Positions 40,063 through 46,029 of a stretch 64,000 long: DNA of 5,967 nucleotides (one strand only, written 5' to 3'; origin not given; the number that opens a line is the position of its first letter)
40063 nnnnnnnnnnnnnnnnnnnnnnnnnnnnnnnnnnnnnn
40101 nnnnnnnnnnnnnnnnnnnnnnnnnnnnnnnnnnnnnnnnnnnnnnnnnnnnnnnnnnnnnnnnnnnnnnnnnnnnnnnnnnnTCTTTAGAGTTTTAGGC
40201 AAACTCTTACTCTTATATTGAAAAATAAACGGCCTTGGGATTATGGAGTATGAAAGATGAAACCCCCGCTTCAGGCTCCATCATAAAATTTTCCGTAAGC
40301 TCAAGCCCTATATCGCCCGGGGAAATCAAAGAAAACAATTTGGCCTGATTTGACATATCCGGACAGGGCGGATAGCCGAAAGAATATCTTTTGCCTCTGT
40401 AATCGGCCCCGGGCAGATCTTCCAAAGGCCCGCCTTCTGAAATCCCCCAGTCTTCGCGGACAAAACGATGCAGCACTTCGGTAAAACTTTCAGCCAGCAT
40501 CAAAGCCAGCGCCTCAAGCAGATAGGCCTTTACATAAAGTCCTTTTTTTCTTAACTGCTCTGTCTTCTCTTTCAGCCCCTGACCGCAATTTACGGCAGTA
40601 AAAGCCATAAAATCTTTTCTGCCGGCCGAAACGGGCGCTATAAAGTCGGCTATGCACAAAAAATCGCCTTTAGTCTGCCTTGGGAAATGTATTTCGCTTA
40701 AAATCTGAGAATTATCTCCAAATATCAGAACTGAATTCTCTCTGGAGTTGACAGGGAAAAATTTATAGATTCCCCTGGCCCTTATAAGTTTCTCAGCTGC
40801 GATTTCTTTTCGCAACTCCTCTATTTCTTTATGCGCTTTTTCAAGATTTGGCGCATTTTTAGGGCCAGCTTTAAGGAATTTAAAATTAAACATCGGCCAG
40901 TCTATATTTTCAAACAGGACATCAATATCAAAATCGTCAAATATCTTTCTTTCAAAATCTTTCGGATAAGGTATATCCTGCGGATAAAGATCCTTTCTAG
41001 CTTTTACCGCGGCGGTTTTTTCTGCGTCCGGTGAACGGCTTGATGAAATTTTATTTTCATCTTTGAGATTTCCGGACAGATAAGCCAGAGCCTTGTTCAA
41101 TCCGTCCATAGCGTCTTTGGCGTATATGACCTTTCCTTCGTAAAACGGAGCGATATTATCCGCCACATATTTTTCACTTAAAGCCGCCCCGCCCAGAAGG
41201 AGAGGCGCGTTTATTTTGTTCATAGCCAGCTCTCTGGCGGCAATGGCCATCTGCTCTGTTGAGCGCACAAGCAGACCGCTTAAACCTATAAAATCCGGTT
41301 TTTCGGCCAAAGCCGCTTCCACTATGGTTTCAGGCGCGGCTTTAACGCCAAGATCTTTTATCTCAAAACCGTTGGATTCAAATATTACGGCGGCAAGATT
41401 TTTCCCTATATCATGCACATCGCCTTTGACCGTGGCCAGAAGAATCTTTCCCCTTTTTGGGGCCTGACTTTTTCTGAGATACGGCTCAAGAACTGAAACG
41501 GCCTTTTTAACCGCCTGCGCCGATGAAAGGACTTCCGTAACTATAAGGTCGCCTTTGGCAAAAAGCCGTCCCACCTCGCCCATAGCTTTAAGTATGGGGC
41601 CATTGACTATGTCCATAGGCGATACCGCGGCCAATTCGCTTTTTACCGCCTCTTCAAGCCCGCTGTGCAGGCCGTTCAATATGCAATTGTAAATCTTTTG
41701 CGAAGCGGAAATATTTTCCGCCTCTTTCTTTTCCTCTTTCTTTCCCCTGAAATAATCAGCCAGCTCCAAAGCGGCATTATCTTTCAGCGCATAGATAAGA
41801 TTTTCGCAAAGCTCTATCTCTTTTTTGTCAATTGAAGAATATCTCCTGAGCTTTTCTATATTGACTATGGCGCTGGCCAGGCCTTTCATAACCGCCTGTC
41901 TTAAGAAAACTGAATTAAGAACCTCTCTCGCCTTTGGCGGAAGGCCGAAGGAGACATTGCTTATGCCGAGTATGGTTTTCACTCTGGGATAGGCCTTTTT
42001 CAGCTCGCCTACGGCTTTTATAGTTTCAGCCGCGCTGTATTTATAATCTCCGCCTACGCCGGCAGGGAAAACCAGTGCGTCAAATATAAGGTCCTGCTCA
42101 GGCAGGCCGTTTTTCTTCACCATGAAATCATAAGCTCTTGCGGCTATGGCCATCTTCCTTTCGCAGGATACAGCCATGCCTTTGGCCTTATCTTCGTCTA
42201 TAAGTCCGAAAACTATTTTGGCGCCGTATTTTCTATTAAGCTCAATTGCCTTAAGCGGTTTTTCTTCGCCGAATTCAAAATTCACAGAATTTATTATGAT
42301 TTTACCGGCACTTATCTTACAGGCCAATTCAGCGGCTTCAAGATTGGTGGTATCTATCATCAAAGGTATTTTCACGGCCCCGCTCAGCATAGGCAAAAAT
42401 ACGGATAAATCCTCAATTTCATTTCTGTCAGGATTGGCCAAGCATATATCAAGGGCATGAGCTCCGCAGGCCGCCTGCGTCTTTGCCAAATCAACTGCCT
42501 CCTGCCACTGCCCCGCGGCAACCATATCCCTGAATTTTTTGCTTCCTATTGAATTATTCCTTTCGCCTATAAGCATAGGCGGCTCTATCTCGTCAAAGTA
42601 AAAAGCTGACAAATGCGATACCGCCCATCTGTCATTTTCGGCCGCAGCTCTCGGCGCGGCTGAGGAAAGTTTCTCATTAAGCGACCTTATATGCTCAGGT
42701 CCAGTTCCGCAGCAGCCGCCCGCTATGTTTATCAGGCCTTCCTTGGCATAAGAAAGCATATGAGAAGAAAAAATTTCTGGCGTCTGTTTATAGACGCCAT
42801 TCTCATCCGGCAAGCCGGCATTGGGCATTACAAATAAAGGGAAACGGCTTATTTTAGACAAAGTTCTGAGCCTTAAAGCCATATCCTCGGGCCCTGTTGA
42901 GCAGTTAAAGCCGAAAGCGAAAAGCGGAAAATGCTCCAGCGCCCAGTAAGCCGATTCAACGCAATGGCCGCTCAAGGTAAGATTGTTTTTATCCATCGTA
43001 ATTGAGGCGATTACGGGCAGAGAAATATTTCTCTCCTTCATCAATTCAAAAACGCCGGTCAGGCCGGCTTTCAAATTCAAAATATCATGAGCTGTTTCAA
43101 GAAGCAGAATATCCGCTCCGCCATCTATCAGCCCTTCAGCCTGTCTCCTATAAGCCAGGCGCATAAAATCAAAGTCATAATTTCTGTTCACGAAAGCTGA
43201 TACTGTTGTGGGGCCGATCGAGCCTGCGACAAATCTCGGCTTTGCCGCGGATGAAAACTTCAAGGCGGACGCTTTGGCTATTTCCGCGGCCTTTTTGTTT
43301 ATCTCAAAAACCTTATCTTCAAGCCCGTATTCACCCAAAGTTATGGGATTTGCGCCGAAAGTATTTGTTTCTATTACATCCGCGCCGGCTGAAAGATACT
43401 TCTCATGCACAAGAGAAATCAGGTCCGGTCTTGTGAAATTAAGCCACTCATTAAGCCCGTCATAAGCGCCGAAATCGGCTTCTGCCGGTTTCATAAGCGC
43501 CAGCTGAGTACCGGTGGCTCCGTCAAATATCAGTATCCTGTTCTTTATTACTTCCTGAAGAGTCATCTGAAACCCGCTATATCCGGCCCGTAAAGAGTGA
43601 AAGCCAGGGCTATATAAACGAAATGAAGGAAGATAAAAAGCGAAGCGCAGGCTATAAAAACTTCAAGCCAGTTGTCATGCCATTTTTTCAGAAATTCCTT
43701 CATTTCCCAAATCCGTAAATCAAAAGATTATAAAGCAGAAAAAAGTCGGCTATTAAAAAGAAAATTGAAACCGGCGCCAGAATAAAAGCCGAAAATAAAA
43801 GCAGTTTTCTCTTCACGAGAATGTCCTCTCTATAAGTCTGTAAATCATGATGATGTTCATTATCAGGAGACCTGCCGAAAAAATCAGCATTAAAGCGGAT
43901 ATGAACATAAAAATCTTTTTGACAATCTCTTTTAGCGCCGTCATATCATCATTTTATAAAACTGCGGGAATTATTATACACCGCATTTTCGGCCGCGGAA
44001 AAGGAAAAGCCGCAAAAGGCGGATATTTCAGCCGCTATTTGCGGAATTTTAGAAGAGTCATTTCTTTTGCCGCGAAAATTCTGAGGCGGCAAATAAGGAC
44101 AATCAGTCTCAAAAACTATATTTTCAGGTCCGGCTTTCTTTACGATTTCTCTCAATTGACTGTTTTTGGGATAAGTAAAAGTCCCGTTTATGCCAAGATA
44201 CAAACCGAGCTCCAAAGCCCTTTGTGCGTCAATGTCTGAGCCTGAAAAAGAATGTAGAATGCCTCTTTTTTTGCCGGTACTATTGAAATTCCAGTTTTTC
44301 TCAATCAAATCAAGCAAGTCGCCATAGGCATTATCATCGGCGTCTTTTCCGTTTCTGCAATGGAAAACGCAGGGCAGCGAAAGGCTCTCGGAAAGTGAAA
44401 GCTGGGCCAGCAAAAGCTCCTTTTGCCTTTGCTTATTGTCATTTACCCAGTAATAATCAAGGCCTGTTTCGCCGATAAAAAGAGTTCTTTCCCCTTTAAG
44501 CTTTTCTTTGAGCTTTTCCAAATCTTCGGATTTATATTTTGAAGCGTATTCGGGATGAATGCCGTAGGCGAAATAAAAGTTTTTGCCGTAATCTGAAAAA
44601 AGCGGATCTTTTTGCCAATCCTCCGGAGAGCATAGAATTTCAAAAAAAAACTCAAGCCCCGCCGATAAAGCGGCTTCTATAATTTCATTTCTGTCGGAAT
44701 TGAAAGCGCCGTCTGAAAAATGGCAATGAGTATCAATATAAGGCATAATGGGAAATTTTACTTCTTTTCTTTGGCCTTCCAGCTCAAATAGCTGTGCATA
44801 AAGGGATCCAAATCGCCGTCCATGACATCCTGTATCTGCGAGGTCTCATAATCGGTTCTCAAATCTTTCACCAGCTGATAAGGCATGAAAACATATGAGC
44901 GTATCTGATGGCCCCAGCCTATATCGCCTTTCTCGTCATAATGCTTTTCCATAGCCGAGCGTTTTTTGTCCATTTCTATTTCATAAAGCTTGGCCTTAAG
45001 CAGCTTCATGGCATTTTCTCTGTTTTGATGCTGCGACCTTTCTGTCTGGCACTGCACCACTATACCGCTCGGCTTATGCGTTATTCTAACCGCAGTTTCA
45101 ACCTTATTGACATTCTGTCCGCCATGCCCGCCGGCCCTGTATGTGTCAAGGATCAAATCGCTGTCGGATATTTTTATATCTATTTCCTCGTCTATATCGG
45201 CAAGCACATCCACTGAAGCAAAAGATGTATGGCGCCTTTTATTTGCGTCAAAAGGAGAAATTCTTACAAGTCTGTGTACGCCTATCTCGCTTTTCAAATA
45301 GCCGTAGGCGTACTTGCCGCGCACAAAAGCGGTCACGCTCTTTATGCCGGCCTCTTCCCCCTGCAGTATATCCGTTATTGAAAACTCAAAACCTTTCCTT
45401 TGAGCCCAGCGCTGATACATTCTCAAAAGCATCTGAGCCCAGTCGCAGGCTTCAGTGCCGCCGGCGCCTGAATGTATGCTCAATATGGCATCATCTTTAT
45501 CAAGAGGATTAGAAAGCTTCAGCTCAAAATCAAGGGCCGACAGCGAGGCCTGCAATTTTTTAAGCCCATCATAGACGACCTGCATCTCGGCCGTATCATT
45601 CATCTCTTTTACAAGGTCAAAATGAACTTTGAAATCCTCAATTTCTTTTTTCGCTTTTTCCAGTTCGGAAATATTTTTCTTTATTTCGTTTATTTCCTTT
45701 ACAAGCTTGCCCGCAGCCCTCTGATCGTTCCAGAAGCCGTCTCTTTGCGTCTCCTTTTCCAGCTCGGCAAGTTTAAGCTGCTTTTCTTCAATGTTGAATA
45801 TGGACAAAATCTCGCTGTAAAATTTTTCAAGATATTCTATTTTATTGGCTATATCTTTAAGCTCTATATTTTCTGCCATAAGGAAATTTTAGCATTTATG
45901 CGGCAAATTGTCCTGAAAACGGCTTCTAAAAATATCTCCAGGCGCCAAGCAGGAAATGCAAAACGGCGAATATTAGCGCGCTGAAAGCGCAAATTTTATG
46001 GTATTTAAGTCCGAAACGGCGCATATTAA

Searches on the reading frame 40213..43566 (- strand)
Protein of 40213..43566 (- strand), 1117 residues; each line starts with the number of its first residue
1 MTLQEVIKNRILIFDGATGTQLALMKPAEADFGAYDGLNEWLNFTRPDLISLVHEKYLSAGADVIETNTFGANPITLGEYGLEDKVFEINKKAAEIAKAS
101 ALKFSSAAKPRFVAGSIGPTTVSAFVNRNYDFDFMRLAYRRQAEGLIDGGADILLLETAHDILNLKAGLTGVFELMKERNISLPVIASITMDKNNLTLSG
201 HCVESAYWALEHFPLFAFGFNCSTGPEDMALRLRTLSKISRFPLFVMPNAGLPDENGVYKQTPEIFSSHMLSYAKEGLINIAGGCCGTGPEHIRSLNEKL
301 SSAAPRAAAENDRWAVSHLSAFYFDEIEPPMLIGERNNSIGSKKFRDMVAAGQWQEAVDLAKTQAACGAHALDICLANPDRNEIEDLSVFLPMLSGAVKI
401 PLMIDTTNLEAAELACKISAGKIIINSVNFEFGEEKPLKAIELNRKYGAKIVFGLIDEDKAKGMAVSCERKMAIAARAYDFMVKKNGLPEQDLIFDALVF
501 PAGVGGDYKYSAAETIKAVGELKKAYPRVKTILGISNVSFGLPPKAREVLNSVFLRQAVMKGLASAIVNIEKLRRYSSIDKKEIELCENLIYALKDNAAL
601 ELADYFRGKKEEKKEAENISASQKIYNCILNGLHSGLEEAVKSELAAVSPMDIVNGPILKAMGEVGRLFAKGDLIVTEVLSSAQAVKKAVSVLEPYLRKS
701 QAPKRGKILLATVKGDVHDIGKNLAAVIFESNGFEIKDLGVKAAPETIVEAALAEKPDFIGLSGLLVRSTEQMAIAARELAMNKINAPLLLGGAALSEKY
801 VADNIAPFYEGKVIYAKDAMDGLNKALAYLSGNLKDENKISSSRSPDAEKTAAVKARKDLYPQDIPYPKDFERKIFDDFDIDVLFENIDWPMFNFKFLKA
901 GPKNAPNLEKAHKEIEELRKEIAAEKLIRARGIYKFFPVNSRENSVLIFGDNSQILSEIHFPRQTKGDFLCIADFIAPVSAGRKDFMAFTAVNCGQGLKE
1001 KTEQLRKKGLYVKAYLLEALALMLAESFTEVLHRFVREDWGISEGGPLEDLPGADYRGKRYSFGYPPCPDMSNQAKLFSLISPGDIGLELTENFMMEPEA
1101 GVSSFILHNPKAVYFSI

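Call 47: search_protein_families(library=pfam, proteins=[window:40213-43566:-], max_evalue=0.000001)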
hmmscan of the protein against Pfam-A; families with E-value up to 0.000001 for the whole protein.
window:40213-43566:- (1117 aa): 5 families
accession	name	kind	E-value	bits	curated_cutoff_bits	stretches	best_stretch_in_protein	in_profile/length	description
PF02574.22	S-methyl_trans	-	2.3e-76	257.8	22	1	12-299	1-282/283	Homocysteine S-methyltransferase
PF02965.22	Met_synt_B12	-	1.2e-44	153.2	25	1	884-1117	5-257/273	Vitamin B12 dependent methionine synthase, activation domain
PF00809.28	Pterin_bind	-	9.2e-32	111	25.5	1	335-569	2-244/244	Pterin binding enzyme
PF02310.24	B12-binding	-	1.4e-18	67.3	32.1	1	706-797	1-94/121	B12 binding domain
PF02607.22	B12-binding_2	-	2.1e-15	57.1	23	1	623-694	3-74/74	B12 binding domain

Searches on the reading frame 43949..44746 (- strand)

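Call 47: search_protein_families(library=pfam, proteins=[window:43949-44746:-], max_evalue=0.000001)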
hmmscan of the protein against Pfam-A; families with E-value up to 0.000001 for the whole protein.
window:43949-44746:- (265 aa): 1 family
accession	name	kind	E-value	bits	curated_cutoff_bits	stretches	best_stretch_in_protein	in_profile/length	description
PF01026.27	TatD_DNase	-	7.3e-60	202.9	27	1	4-264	1-252/253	TatD related DNase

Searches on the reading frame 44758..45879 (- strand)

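Call 47: search_protein_families(library=pfam, proteins=[window:44758-45879:-], max_evalue=0.000001)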
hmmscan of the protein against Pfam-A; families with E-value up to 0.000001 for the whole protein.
window:44758-45879:- (373 aa): 2 families
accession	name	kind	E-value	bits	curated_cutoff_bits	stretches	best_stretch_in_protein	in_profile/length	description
PF03462.23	PCRF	-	5.1e-56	190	24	1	36-223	4-194/194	PCRF domain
PF00472.26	RF-1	-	1.1e-42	145.1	35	1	231-341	1-116/116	RF-1 domain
